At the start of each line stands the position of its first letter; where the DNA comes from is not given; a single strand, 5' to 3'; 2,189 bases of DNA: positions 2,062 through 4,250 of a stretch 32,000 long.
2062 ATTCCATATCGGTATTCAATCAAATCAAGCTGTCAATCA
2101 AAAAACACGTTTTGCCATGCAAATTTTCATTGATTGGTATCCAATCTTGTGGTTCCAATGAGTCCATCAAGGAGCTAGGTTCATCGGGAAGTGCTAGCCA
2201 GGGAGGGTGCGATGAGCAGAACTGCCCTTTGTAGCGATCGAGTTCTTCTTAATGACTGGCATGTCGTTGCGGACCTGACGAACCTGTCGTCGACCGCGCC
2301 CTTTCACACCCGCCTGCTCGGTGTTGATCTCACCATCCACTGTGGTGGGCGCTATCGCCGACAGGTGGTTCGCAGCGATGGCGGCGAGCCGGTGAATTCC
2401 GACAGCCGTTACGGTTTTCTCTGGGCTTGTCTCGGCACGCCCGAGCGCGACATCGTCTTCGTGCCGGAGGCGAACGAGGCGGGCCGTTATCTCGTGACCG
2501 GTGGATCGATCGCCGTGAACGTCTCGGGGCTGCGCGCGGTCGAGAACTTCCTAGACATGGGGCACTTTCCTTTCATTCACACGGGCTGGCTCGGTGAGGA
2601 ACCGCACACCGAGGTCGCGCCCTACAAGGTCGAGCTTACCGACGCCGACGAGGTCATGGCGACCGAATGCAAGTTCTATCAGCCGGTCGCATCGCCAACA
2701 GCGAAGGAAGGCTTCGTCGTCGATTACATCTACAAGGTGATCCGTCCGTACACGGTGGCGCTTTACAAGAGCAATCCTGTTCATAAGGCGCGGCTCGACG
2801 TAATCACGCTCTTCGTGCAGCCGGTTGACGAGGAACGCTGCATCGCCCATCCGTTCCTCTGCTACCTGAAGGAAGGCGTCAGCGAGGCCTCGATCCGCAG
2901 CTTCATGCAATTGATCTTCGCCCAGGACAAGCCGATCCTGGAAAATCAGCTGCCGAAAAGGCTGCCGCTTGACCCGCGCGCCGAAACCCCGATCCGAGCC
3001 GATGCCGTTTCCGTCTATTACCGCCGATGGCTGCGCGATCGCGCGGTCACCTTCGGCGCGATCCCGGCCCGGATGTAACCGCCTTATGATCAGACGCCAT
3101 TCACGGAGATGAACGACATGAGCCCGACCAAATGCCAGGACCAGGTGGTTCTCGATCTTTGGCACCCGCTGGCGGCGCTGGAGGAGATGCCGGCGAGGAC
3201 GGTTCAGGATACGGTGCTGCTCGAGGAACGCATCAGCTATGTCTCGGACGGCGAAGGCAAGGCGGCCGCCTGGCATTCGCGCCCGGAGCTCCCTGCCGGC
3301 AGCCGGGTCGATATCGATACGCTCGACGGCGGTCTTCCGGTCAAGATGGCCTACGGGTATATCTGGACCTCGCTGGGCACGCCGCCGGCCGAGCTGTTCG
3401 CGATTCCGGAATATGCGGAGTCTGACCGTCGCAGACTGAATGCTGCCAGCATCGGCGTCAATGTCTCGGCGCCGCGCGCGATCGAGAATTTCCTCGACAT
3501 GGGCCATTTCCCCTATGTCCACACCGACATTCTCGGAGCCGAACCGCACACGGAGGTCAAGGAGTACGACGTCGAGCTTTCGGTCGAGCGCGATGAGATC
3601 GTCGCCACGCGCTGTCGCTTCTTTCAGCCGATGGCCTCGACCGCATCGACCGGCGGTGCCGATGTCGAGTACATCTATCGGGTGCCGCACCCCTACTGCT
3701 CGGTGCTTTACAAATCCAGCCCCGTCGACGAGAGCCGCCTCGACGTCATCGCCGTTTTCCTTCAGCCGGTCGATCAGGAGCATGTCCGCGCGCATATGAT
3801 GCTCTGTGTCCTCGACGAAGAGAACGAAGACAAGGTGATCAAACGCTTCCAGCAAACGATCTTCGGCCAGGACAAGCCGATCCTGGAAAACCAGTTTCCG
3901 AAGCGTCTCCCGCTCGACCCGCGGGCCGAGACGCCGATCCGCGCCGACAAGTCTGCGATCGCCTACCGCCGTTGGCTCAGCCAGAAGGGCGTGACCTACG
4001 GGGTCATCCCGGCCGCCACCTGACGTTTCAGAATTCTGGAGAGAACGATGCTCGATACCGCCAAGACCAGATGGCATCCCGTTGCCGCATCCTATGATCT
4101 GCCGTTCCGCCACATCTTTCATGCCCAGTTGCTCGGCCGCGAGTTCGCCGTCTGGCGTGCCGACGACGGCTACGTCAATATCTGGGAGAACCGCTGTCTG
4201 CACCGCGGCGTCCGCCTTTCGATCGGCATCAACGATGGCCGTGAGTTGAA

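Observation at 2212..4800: Reciprocal domain decay among three paralogous oxygenase modules implies an obligate hetero-oligomer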

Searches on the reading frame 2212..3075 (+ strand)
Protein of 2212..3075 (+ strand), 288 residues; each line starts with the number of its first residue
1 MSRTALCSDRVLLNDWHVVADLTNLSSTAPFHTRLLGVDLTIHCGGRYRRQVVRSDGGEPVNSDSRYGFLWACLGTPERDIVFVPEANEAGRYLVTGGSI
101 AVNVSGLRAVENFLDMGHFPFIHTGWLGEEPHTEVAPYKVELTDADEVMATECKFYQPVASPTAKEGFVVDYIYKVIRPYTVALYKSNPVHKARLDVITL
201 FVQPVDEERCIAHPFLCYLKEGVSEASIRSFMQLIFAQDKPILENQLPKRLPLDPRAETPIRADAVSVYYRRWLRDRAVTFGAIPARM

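Call 3: search_protein_families(library=pfam, proteins=[window:2212-3075:+], max_evalue=0.01)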
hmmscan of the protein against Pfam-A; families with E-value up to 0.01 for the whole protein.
window:2212-3075:+ (288 aa): 1 family
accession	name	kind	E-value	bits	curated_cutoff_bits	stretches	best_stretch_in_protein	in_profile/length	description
PF19112.6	VanA_C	-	1.9e-20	74.3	23.5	1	108-276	7-189/193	Vanillate O-demethylase oxygenase C-terminal domain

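Call 4: search_protein_families(library=ncbifam, proteins=[window:2212-3075:+], max_evalue=0.01)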
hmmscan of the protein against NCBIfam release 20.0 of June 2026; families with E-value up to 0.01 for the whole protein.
window:2212-3075:+ (288 aa): 0 families

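Call 5: search_solved_structures(query=window:2212-3075:+, max_evalue=0.01, show_alignments=2)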
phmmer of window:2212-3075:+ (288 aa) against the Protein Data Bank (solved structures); distinct sequences matched with E-value up to 0.01: 5.
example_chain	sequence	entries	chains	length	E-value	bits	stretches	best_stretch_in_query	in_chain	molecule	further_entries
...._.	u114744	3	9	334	4.5e-28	101.7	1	62-283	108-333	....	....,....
6wnc_A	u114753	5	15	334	3.5e-26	95.5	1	62-283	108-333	SxtDIOX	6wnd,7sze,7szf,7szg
6ick_A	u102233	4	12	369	1.8e-15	60.3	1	63-276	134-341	Methylxanthine N1-demethylase NdmA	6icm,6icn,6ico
6icp_A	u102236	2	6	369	6.4e-15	58.5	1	63-276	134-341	Methylxanthine N1-demethylase NdmA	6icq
6icl_A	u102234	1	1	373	1.1e-09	41.3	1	81-279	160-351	Methylxanthine N3-demethylase NdmB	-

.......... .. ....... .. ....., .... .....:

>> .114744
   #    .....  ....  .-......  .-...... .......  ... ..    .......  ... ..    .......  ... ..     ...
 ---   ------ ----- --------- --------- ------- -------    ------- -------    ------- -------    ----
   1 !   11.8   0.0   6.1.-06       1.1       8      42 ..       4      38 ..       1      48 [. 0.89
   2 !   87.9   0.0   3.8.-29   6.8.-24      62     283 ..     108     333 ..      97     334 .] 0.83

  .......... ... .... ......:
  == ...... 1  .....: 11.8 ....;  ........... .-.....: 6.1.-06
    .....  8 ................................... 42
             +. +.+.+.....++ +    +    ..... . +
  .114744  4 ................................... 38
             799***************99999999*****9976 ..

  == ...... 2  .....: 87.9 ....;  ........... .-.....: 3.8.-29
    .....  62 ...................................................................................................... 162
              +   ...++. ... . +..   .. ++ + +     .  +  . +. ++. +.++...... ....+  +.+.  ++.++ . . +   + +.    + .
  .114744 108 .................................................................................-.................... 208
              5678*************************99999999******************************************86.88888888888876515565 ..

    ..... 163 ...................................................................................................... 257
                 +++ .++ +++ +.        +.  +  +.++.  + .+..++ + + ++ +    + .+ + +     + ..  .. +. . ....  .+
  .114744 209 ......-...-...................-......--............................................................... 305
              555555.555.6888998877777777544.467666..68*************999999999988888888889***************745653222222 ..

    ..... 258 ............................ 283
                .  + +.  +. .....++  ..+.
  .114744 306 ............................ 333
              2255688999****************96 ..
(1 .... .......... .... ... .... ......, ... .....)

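Call 10: find_homologous_proteins(query=window:2212-3075:+, max_evalue=0.00001)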
Query window:2212-3075:+ (288 aa): 4458 proteins with E <= 0.00001 among 5867 candidates; the best 120 are listed.
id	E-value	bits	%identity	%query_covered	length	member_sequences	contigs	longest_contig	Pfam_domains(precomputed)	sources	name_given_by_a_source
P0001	5.9e-192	654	99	100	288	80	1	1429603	PF19112.7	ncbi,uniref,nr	ncbi:aromatic ring-hydroxylating dioxygenase subunit alpha [Sinorhizobium meliloti]|uniref:aromatic 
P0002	7.7e-191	651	98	100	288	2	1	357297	PF19112.7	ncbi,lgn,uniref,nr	ncbi:aromatic ring-hydroxylating oxygenase subunit alpha [Sinorhizobium meliloti]|uniref:aromatic ri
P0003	1.2e-167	575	85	100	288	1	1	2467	PF19112.7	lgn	-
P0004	2.4e-166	570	85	100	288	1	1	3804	PF19112.7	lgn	-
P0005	4.6e-166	569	85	100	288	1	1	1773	PF19112.7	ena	-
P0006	4.8e-166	569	85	100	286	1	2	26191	PF19112.7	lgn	-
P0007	6.5e-166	569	86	100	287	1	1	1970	PF19112.7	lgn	-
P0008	4.6e-164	563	83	100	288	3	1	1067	PF19112.7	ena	-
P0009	4.8e-164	563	84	100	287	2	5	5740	PF19112.7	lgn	-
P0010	6.4e-164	562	83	100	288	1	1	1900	PF19112.7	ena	-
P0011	6.6e-163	559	84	100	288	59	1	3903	PF19112.7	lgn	-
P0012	9.7e-163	558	83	100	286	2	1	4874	PF19112.7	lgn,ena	-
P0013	3.1e-161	554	80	100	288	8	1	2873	PF19112.7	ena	-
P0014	9.0e-160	549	82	100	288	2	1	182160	PF19112.7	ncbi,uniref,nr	ncbi:aromatic ring-hydroxylating oxygenase subunit alpha [Kumtagia ephedrae]|uniref:(2Fe-2S)-binding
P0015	1.6e-157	541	79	100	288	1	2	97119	PF19112.7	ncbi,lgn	-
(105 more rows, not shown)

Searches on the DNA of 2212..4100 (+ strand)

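Call 41: search_dna_similar(query=window:2212-4100:+, collection=plasmids, mode=near, max_rows=60, rows=spread)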
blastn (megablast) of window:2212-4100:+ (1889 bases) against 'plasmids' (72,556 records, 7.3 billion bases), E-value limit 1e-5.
Records with a match: 64; places in all: 67; records where one place covers at least 80% of the query: 46.
Best place of each record, by identity: >=99% 46; 90-95% 4; 80-90% 14.
By first word of the organism name: Sinorhizobium 63; Mesorhizobium 1.
By predicted mobility (MOB-suite, as given by PLSDB): conjugative 60; non-mobilizable 4.
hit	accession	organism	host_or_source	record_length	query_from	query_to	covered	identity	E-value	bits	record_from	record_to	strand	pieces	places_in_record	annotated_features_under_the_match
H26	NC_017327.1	Sinorhizobium meliloti SM11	-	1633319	1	1889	100%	100.0%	0e+0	3489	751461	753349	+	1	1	none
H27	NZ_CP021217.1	Sinorhizobium meliloti RU11/001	-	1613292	1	1889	100%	100.0%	0e+0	3489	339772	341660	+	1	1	none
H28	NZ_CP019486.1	Sinorhizobium meliloti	alfalfa,single cell,nitrogen fixing ...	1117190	1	1889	100%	99.8%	0e+0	3472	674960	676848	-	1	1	record has no annotation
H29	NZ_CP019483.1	Sinorhizobium meliloti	alfalfa,whole organism,alfalfa nodule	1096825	1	1889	100%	99.8%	0e+0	3472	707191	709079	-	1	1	record has no annotation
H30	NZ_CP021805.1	Sinorhizobium meliloti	Medicago truncatula,Single Cell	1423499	1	1889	100%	99.8%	0e+0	3472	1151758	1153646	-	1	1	none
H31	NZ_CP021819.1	Sinorhizobium meliloti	Medicago truncatula,Single Cell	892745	1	1889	100%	99.8%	0e+0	3467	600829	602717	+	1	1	aromatic ring-hydroxylating dioxygenase subunit alpha (x2) | Rieske 2Fe-2S domain-containing protein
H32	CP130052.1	Sinorhizobium meliloti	Medicago,Cell culture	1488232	1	1889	100%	99.8%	0e+0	3467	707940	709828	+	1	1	aromatic ring-hydroxylating dioxygenase subunit alpha (x2) | Rieske 2Fe-2S domain-containing protein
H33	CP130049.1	Sinorhizobium meliloti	Medicago,Cell culture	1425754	1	1889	100%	99.8%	0e+0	3467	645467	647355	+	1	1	aromatic ring-hydroxylating dioxygenase subunit alpha (x2) | Rieske 2Fe-2S domain-containing protein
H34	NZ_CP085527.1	Sinorhizobium meliloti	Medicago,cell culture,lupulina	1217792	1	1889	100%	99.7%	0e+0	3461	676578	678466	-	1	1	none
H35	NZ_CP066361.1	Sinorhizobium meliloti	Medicago lupulina L.,nodules of ...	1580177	1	1889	100%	99.7%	0e+0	3461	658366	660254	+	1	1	none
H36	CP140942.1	Sinorhizobium meliloti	Medicago lupulina,whole organism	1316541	1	1889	100%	99.7%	0e+0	3461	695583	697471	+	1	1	aromatic ring-hydroxylating dioxygenase subunit alpha (x2) | Rieske 2Fe-2S domain-containing protein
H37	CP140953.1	Sinorhizobium meliloti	Medicago lupulina,whole organism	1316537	1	1889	100%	99.7%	0e+0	3461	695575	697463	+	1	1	aromatic ring-hydroxylating dioxygenase subunit alpha (x2) | Rieske 2Fe-2S domain-containing protein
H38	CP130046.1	Sinorhizobium meliloti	Medicago,Cell culture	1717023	1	1889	100%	99.7%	0e+0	3461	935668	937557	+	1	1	aromatic ring-hydroxylating dioxygenase subunit alpha (x2) | Rieske (2Fe-2S) protein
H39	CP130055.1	Sinorhizobium meliloti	Medicago,Cell culture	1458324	1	1889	100%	99.7%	0e+0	3458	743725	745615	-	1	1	Rieske 2Fe-2S domain-containing protein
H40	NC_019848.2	Sinorhizobium meliloti GR4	-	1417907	1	1889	100%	99.7%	0e+0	3456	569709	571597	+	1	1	record has no annotation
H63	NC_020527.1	Sinorhizobium meliloti 2011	-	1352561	1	1889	100%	99.4%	0e+0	3428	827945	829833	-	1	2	none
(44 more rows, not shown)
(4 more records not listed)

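Call 66: get_annotated_region(hit=H63, flank=6000)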
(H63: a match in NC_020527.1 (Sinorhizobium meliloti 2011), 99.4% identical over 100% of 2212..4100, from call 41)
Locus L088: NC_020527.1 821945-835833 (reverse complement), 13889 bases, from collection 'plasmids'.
description: Sinorhizobium meliloti 2011 plasmid pSymA, complete sequence
organism: Sinorhizobium meliloti 2011 (NCBI taxid 1286640)
taxonomy: Bacteria; Pseudomonadota; Alphaproteobacteria; Hyphomicrobiales; Rhizobiaceae; Sinorhizobium; Sinorhizobium meliloti; Sinorhizobium meliloti 2011
host: -; source: -; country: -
typing (MOB-suite, as given by PLSDB): conjugative; relaxase MOBQ; mating-pair formation MPF_T
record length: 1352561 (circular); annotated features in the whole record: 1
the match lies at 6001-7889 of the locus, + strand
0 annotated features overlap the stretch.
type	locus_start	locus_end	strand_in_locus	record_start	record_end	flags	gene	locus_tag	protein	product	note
